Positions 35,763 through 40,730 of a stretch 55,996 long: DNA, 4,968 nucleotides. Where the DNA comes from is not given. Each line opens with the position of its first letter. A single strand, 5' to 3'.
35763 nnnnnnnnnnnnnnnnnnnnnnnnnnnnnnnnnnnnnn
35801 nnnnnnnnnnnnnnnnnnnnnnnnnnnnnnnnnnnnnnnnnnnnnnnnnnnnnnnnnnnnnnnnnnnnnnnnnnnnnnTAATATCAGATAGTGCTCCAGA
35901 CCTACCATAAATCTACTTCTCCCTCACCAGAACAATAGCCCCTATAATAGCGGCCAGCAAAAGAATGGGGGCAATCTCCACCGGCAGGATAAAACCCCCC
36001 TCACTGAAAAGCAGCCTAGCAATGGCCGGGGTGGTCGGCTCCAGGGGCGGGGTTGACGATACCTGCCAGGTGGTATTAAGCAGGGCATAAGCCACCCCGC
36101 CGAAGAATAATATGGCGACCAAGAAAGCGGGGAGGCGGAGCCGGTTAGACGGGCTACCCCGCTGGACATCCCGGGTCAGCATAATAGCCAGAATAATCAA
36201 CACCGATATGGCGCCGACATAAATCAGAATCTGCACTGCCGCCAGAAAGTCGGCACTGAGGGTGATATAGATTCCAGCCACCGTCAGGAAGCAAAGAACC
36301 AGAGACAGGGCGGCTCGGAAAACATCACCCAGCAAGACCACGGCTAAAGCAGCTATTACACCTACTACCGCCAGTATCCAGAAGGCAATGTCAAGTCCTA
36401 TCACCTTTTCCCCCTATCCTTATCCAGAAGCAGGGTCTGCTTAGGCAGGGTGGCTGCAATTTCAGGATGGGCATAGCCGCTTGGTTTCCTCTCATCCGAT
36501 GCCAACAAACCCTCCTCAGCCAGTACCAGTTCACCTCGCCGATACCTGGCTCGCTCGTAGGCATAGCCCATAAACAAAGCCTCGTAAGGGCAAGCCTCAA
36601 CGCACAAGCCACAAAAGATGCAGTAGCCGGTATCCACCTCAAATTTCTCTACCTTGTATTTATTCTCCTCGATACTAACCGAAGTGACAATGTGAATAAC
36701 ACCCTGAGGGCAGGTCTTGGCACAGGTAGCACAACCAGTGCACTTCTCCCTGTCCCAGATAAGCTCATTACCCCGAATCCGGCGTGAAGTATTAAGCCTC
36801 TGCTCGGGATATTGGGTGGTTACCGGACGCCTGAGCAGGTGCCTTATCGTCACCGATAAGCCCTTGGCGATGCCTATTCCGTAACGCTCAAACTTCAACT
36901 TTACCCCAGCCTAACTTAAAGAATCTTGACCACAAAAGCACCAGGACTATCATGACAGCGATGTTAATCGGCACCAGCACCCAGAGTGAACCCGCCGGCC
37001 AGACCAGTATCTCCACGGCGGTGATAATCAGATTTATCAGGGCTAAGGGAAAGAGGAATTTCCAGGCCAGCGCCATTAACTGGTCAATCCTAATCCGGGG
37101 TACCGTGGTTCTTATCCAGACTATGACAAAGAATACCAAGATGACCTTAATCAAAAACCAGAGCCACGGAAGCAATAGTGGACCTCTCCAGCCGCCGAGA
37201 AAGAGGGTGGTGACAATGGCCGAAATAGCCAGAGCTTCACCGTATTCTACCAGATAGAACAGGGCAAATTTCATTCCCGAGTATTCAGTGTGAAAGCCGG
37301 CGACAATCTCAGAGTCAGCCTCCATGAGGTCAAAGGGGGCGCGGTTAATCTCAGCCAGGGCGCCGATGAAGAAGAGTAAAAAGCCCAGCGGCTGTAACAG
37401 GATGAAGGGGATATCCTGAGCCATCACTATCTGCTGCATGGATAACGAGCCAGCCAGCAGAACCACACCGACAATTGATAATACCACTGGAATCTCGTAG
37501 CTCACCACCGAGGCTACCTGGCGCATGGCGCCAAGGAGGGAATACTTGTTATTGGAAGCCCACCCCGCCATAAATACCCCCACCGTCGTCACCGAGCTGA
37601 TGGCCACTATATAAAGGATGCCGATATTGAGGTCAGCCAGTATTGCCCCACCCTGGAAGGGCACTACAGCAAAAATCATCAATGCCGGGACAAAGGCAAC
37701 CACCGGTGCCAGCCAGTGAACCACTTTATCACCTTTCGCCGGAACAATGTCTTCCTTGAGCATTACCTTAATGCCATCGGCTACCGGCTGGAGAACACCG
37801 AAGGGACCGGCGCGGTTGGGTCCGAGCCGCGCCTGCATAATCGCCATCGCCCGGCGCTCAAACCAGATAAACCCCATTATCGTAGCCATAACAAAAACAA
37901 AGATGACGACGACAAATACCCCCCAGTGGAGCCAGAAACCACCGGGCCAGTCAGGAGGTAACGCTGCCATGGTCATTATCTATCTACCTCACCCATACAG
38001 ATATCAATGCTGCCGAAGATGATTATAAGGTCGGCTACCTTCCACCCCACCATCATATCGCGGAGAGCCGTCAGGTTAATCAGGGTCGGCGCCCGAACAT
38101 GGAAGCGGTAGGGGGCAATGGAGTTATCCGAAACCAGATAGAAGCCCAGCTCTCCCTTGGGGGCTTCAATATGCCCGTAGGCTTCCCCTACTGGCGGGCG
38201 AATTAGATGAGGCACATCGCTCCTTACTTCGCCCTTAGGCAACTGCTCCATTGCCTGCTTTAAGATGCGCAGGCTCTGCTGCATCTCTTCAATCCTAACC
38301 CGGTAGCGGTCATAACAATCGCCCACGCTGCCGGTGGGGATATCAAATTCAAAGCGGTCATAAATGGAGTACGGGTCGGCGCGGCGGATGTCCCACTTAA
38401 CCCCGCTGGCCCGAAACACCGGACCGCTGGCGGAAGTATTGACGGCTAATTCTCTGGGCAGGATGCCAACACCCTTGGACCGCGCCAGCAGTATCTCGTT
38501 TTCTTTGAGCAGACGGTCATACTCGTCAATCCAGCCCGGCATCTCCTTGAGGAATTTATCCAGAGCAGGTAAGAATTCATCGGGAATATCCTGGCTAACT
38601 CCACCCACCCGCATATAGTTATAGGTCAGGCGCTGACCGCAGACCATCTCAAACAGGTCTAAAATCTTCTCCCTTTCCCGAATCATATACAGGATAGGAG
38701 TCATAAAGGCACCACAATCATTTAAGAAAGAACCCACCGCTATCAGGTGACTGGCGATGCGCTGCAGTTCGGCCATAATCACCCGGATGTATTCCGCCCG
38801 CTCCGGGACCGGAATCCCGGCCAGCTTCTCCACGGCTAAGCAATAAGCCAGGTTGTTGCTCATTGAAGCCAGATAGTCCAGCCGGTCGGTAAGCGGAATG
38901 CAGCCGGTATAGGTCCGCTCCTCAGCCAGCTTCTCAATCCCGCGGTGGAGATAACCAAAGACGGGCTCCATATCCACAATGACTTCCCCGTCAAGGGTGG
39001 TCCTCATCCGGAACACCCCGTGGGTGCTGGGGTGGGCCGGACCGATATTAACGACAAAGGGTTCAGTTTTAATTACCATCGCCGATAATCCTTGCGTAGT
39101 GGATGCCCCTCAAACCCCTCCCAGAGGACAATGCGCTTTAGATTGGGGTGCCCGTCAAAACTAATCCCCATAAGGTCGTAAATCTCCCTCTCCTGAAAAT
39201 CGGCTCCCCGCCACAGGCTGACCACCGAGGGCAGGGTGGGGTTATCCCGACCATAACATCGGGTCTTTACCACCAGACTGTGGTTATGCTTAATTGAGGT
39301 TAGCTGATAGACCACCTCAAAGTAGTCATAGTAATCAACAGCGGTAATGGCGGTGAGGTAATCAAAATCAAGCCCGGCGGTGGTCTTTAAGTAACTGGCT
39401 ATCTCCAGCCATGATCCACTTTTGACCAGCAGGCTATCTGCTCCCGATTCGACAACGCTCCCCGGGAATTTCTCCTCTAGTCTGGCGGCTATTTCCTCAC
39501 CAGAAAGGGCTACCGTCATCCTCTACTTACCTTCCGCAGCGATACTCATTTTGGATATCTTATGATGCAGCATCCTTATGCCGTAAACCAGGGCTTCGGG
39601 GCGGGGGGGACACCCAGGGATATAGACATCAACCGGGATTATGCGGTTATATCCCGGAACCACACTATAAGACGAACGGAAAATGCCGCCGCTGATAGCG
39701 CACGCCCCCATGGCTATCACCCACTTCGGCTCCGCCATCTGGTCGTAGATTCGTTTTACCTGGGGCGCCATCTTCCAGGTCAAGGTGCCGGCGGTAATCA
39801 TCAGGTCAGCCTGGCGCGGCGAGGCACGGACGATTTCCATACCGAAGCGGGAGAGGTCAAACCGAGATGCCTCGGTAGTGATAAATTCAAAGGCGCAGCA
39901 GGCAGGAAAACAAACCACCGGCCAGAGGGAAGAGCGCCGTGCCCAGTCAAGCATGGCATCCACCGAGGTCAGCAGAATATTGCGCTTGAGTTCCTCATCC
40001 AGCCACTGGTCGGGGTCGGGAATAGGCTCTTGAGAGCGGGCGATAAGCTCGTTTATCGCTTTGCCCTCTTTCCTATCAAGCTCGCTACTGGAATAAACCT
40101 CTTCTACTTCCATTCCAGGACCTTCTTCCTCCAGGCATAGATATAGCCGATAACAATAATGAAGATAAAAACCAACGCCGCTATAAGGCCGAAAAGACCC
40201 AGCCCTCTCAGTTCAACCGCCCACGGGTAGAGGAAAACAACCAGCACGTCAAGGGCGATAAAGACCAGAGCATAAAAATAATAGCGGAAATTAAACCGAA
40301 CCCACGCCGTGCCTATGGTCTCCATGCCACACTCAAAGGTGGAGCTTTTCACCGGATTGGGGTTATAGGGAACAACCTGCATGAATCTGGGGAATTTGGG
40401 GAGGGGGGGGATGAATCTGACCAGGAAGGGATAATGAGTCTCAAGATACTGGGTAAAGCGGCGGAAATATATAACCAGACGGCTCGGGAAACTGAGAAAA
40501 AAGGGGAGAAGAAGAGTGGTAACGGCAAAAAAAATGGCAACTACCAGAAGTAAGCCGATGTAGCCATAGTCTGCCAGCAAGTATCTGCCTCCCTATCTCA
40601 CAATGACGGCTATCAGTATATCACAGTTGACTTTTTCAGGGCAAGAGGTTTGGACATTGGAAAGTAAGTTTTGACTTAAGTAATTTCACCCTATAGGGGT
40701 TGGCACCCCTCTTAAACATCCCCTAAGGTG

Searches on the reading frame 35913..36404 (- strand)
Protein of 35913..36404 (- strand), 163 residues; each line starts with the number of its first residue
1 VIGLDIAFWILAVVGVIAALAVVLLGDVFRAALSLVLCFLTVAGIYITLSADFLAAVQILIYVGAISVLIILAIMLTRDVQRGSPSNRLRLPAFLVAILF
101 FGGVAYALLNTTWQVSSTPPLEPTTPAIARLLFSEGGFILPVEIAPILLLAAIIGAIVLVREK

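Call 72: search_protein_families(library=pfam, proteins=[window:35913-36404:-], max_evalue=0.00001)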
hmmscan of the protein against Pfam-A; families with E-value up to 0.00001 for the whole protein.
window:35913-36404:- (163 aa): 1 family
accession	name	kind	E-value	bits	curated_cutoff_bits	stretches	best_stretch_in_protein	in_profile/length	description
PF00499.25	Oxidored_q3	-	3.4e-32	111.6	33.2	1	19-159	2-146/146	NADH-ubiquinone/plastoquinone oxidoreductase chain 6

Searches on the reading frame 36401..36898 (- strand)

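Call 72: search_protein_families(library=pfam, proteins=[window:36401-36898:-], max_evalue=0.00001)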
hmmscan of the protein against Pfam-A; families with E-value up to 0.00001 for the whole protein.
window:36401-36898:- (165 aa): 13 families
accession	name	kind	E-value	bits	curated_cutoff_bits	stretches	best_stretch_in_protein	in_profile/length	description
PF00037.32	Fer4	-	9.2e-17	60.5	21.1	2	87-108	2-23/24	4Fe-4S binding domain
PF12837.12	Fer4_6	-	2.1e-12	46.8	25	1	48-68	4-24/24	4Fe-4S binding domain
PF12838.12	Fer4_7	-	1.5e-11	45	27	1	52-107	1-52/52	4Fe-4S dicluster domain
PF13237.11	Fer4_10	-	2.2e-11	43.9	25.5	1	48-104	4-53/53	4Fe-4S dicluster domain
PF13187.11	Fer4_9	-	4.9e-11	42.9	27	1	52-107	1-51/52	4Fe-4S dicluster domain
PF12797.12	Fer4_2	-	2.1e-09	37.1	24.5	0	47-64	4-21/22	4Fe-4S binding domain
PF13183.11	Fer4_8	-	2.1e-08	35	27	0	92-126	4-36/68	4Fe-4S dicluster domain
PF14697.11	Fer4_21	-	9.5e-08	32.5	35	1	49-108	4-57/59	4Fe-4S dicluster domain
PF13534.11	Fer4_17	-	1.1e-07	32.7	22.2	0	93-108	2-17/61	4Fe-4S dicluster domain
PF13484.11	Fer4_16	-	7.7e-07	30.2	30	0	52-105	1-65/66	4Fe-4S double cluster binding domain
PF13459.11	Fer4_15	-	3.9e-06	27.9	22.4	0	87-104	2-19/66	4Fe-4S single cluster domain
PF12798.12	Fer4_3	-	4e-06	27.7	27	0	93-107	1-15/15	4Fe-4S binding domain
PF25160.1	LdpA_Fe-S-bd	-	5.2e-06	26.6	27.6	0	50-72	25-47/49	LdpA Fe-S cluster-binding domain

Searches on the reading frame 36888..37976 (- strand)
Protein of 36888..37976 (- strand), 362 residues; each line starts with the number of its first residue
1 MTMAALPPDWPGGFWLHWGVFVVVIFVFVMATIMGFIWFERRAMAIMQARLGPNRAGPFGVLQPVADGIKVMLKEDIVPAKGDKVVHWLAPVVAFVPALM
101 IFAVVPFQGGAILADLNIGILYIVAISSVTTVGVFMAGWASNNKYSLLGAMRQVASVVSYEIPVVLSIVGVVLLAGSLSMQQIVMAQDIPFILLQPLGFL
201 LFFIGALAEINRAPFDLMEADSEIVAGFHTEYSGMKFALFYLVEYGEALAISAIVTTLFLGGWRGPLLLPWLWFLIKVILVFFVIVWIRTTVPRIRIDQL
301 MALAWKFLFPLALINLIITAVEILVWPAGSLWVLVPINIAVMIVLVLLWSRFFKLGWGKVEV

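Call 73: search_protein_families(library=pfam, proteins=[window:36888-37976:-], max_evalue=0.00001)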
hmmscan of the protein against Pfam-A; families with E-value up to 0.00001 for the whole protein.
window:36888-37976:- (362 aa): 1 family
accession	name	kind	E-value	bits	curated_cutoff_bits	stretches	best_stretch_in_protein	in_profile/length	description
PF00146.26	NADHdh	-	6.4e-121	403.7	27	1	22-320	3-298/298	NADH dehydrogenase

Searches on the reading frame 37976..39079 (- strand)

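Call 73: search_protein_families(library=pfam, proteins=[window:37976-39079:-], max_evalue=0.00001)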
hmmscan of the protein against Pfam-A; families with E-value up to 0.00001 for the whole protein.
window:37976-39079:- (367 aa): 1 family
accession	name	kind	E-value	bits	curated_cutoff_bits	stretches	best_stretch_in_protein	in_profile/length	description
PF00346.24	Complex1_49kDa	-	2.9e-96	322.1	24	2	122-295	2-174/271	Respiratory-chain NADH dehydrogenase, 49 Kd subunit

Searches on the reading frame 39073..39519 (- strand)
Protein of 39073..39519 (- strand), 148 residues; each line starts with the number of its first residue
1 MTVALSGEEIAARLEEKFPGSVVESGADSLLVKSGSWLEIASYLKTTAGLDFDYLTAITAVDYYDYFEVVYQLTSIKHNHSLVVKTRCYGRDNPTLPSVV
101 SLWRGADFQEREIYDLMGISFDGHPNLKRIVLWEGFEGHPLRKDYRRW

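Call 73: search_protein_families(library=pfam, proteins=[window:39073-39519:-], max_evalue=0.00001)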
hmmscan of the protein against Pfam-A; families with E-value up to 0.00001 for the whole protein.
window:39073-39519:- (148 aa): 1 family
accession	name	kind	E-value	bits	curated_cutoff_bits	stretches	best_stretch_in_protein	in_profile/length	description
PF00329.25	Complex1_30kDa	-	1.7e-42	145.3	22.5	1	32-145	3-118/124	Respiratory-chain NADH dehydrogenase, 30 Kd subunit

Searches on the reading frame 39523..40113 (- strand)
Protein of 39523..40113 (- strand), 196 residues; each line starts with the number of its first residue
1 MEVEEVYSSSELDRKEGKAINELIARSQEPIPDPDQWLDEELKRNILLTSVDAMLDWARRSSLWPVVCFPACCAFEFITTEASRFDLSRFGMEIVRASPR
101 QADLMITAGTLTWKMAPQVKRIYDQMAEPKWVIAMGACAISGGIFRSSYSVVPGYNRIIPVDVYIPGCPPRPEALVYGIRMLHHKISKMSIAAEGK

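Call 73: search_protein_families(library=pfam, proteins=[window:39523-40113:-], max_evalue=0.00001)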
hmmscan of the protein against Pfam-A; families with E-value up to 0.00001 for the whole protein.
window:39523-40113:- (196 aa): 1 family
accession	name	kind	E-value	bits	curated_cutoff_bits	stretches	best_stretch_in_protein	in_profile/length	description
PF01058.29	Oxidored_q6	-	6.5e-29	100.7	27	1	72-181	1-127/128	NADH ubiquinone oxidoreductase, 20 Kd subunit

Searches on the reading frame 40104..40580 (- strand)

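Call 10: search_protein_families(library=pfam, proteins=[window:40104-40580:-])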
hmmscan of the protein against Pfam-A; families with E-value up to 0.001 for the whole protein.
window:40104-40580:- (158 aa): 1 family
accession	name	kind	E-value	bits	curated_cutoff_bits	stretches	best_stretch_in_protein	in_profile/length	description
PF00507.24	Oxidored_q4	-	3.8e-31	107.6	23.3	1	71-157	13-99/99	NADH-ubiquinone/plastoquinone oxidoreductase, chain 3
